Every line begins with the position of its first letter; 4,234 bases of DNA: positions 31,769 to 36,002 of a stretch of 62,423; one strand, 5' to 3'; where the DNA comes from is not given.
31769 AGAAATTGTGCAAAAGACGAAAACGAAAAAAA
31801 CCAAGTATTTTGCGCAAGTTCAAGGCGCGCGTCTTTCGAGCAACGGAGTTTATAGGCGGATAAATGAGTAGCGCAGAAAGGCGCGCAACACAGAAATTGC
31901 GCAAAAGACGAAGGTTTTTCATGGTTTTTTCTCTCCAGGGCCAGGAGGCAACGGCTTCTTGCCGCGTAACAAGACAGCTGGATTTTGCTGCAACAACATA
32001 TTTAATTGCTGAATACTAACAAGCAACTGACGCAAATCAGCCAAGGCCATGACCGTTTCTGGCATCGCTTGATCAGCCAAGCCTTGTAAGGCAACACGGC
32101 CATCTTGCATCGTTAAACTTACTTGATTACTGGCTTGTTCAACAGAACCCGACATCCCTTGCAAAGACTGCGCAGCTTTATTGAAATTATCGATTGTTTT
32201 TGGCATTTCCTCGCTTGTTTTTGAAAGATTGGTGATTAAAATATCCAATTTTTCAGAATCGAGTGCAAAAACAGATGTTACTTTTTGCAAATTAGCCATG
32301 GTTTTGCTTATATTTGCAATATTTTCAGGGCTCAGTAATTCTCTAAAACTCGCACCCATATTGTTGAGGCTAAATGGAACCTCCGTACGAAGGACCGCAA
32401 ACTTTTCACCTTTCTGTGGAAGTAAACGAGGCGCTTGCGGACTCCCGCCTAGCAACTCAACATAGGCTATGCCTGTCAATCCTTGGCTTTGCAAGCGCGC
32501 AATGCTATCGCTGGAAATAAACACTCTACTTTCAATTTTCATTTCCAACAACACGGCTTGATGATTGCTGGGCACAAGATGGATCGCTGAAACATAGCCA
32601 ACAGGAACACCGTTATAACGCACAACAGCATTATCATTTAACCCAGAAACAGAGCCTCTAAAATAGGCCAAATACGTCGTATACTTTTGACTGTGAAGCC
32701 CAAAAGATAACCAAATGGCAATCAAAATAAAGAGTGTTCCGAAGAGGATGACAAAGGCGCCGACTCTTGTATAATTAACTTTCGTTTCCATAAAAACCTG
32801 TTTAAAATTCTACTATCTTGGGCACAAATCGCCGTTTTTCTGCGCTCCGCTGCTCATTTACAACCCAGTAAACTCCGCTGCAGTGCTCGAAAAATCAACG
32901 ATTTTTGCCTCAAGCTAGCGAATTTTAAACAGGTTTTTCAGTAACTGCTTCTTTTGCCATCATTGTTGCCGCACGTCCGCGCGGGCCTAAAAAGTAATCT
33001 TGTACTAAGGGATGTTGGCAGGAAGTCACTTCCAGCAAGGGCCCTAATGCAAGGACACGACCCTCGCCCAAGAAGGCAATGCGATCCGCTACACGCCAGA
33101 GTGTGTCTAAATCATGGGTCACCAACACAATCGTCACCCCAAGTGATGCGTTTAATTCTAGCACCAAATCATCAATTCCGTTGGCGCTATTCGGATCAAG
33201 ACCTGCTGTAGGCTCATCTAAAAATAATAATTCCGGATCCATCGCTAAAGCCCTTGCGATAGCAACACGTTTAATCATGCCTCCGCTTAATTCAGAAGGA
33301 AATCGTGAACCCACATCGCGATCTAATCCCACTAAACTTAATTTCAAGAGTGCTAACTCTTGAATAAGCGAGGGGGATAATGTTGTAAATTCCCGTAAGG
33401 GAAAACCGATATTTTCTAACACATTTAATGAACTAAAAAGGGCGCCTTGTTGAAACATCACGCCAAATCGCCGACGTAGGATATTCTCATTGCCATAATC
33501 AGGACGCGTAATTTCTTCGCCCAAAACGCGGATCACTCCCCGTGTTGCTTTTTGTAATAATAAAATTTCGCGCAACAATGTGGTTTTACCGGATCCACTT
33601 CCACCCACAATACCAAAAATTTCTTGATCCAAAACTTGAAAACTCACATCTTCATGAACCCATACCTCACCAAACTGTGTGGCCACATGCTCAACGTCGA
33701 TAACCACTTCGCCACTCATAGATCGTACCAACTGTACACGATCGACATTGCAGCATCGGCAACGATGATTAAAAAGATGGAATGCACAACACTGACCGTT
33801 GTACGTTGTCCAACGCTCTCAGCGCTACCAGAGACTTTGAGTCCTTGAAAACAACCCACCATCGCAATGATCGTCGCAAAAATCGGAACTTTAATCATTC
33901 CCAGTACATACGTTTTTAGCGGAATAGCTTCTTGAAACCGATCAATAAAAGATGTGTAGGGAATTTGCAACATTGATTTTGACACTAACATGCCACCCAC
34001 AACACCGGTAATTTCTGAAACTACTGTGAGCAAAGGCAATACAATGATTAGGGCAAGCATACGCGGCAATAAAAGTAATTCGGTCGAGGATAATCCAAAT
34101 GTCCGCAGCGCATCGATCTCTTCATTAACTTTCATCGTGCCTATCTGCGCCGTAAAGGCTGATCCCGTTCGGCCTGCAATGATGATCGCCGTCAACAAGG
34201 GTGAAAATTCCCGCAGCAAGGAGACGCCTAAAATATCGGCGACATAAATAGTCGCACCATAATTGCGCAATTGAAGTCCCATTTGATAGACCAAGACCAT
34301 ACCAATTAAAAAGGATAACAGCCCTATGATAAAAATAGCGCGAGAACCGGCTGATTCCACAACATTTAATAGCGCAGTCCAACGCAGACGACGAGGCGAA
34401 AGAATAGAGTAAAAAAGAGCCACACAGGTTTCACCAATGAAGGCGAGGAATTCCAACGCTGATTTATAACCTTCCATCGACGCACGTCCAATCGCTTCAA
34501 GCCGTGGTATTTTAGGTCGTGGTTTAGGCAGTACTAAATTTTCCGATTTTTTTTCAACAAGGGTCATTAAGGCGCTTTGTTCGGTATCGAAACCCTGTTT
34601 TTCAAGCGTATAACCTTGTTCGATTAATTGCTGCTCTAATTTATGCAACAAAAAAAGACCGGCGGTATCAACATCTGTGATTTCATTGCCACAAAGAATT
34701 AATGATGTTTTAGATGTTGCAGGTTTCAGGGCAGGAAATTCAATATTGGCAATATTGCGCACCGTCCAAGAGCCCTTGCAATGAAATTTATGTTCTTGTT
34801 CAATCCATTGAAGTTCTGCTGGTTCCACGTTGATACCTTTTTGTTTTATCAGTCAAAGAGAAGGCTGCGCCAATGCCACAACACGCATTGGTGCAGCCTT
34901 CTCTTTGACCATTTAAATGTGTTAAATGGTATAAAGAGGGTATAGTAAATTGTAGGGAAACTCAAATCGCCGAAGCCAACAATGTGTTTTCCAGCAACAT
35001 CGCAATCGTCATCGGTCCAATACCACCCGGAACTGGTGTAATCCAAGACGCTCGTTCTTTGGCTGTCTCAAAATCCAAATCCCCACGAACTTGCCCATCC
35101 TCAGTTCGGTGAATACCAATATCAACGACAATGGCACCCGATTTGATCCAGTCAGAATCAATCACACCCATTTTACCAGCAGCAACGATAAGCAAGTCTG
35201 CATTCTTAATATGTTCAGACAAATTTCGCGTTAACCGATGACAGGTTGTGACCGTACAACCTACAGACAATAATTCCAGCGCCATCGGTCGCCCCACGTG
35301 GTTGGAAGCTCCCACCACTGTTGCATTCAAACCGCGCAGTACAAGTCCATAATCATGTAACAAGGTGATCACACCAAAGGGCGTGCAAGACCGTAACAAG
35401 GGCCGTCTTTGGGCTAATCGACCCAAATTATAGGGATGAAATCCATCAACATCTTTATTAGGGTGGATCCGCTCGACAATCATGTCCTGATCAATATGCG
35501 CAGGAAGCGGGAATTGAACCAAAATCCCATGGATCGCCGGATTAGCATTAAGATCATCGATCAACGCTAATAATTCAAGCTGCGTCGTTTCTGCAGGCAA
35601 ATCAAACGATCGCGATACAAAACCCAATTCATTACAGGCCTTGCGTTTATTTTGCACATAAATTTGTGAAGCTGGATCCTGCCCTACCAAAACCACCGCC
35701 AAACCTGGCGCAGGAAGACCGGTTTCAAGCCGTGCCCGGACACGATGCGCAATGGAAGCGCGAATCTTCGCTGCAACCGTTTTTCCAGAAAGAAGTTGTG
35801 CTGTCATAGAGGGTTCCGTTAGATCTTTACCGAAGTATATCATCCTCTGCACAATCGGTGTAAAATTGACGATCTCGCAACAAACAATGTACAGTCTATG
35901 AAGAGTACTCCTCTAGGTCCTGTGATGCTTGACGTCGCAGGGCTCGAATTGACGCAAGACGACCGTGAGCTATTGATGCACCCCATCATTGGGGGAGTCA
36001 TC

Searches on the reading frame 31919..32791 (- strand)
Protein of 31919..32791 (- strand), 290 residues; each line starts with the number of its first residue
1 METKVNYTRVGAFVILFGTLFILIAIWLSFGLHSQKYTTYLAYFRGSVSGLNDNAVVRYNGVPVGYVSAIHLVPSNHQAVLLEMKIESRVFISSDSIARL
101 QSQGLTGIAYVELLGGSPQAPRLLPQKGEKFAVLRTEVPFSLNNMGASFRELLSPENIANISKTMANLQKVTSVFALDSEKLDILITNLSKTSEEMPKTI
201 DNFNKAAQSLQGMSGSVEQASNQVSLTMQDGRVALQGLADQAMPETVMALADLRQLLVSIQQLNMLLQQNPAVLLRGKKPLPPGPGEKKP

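Call 66: find_encoding_contigs(protein=window:31919-32791:-, flank=10000, max_places=6)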
Protein window:31919-32791:- (290 aa): 16 contigs read that carry it; 4 places shown.
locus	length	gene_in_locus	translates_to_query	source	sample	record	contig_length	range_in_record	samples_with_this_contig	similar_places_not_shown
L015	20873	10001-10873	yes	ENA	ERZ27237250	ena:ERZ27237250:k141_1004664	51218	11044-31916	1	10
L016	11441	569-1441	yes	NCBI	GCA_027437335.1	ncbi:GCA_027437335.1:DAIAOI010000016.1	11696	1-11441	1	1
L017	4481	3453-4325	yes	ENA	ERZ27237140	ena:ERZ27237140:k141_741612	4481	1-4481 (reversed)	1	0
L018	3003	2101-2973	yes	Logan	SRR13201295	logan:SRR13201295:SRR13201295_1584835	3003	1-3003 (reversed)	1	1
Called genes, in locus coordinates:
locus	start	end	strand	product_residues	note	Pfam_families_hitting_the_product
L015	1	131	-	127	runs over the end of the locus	PF13698:DUF4156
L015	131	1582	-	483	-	PF03600:CitMHS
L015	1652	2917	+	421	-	PF04413:Glycos_transf_N, PF00534:Glycos_transf_1 (weak)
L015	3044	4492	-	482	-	PF03972:MmgE_PrpD_N, PF19305:MmgE_PrpD_C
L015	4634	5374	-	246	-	PF01048:PNP_UDP_1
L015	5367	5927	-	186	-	PF00156:Pribosyltran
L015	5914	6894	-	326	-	PF00933:Glyco_hydro_3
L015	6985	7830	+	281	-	PF00763:THF_DHG_CYH, PF02882:THF_DHG_CYH_C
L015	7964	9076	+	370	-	PF02405:MlaE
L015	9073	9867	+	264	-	PF00005:ABC_tran, PF13304:AAA_21 (weak)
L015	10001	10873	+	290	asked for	PF02470:MlaD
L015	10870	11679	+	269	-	PF03886:ABC_trans_aux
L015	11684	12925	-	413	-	-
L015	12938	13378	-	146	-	-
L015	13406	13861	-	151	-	PF23130:IcmW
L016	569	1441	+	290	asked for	PF02470:MlaD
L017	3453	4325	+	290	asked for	PF02470:MlaD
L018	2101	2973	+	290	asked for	PF02470:MlaD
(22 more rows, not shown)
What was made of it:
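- The host is Legionellales-like (icmW, call 66), the same broad group as Coxiella.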

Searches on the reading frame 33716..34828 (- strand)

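Call 20: search_protein_families(library=ncbifam, proteins=[window:33716-34828:-], max_evalue=0.00001)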
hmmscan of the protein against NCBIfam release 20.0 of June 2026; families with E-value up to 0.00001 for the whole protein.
window:33716-34828:- (370 aa): 2 families
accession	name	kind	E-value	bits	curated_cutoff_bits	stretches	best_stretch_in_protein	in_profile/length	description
TIGR00056.1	TIGR00056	subfamily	6.4e-70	235.8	212.2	1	131-365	21-256/260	MlaE family lipid ABC transporter permease subunit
NF033619.1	perm_MlaE_1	exception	1.3e-42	146.2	315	1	124-361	7-247/253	lipid asymmetry maintenance ABC transporter permease subunit MlaE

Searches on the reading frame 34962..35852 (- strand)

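Call 20: search_protein_families(library=ncbifam, proteins=[window:34962-35852:-], max_evalue=0.00001)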
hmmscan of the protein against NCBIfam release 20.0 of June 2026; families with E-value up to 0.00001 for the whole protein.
window:34962-35852:- (296 aa): 30 families (the best 25 are shown)
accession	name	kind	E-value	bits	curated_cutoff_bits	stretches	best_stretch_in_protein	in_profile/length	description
NF008058.0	PRK10792.1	equivalog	1.3e-137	457.5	355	1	16-294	1-279/285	bifunctional methylenetetrahydrofolate dehydrogenase/methenyltetrahydrofolate cyclohydrolase FolD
NF010786.0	PRK14189.1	subfamily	1.2e-110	369.1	421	1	16-293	1-277/285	bifunctional methylenetetrahydrofolate dehydrogenase/methenyltetrahydrofolate cyclohydrolase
NF010787.0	PRK14191.1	equivalog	6.9e-103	343.7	423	1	19-294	2-277/285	bifunctional methylenetetrahydrofolate dehydrogenase/methenyltetrahydrofolate cyclohydrolase FolD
NF010785.0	PRK14188.1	subfamily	7.7e-103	343.5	396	1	16-294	1-286/297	bifunctional methylenetetrahydrofolate dehydrogenase/methenyltetrahydrofolate cyclohydrolase FolD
NF010781.0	PRK14184.1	equivalog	3.6e-101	338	438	1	19-292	2-278/286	bifunctional 5,10-methylene-tetrahydrofolate dehydrogenase/ 5,10-methylene-tetrahydrofolate cyclohydrolase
NF010780.0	PRK14183.1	equivalog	5.6e-101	337.5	480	1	19-293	2-276/283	bifunctional 5,10-methylene-tetrahydrofolate dehydrogenase/ 5,10-methylene-tetrahydrofolate cyclohydrolase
NF010783.0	PRK14186.1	equivalog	5.3e-96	321.2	333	1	18-293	2-281/297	bifunctional methylenetetrahydrofolate dehydrogenase/methenyltetrahydrofolate cyclohydrolase FolD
NF010776.0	PRK14179.1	equivalog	1.6e-95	319.5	445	1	18-293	2-277/284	bifunctional methylenetetrahydrofolate dehydrogenase/methenyltetrahydrofolate cyclohydrolase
NF010763.0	PRK14166.1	equivalog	2.9e-92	308.7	501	1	20-292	3-275/282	bifunctional 5,10-methylene-tetrahydrofolate dehydrogenase/ 5,10-methylene-tetrahydrofolate cyclohydrolase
NF010790.0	PRK14194.1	equivalog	1.9e-90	303.1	508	1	16-294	2-282/301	bifunctional methylenetetrahydrofolate dehydrogenase/methenyltetrahydrofolate cyclohydrolase FolD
NF010773.0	PRK14176.1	equivalog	9.8e-90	300.8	437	1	16-293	6-282/287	bifunctional 5,10-methylene-tetrahydrofolate dehydrogenase/ 5,10-methylene-tetrahydrofolate cyclohydrolase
NF010779.0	PRK14182.1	equivalog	6.2e-89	297.9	537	1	19-291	2-274/282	bifunctional 5,10-methylene-tetrahydrofolate dehydrogenase/ 5,10-methylene-tetrahydrofolate cyclohydrolase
NF010789.1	PRK14193.1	equivalog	2.3e-88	296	401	1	17-290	1-274/281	bifunctional methylenetetrahydrofolate dehydrogenase/methenyltetrahydrofolate cyclohydrolase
NF010775.0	PRK14178.1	equivalog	4.8e-88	295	465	1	21-294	3-271/279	bifunctional methylenetetrahydrofolate dehydrogenase/methenyltetrahydrofolate cyclohydrolase FolD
NF010771.0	PRK14174.1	equivalog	1.6e-86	290.1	530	1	20-291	3-286/295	bifunctional 5,10-methylene-tetrahydrofolate dehydrogenase/ 5,10-methylene-tetrahydrofolate cyclohydrolase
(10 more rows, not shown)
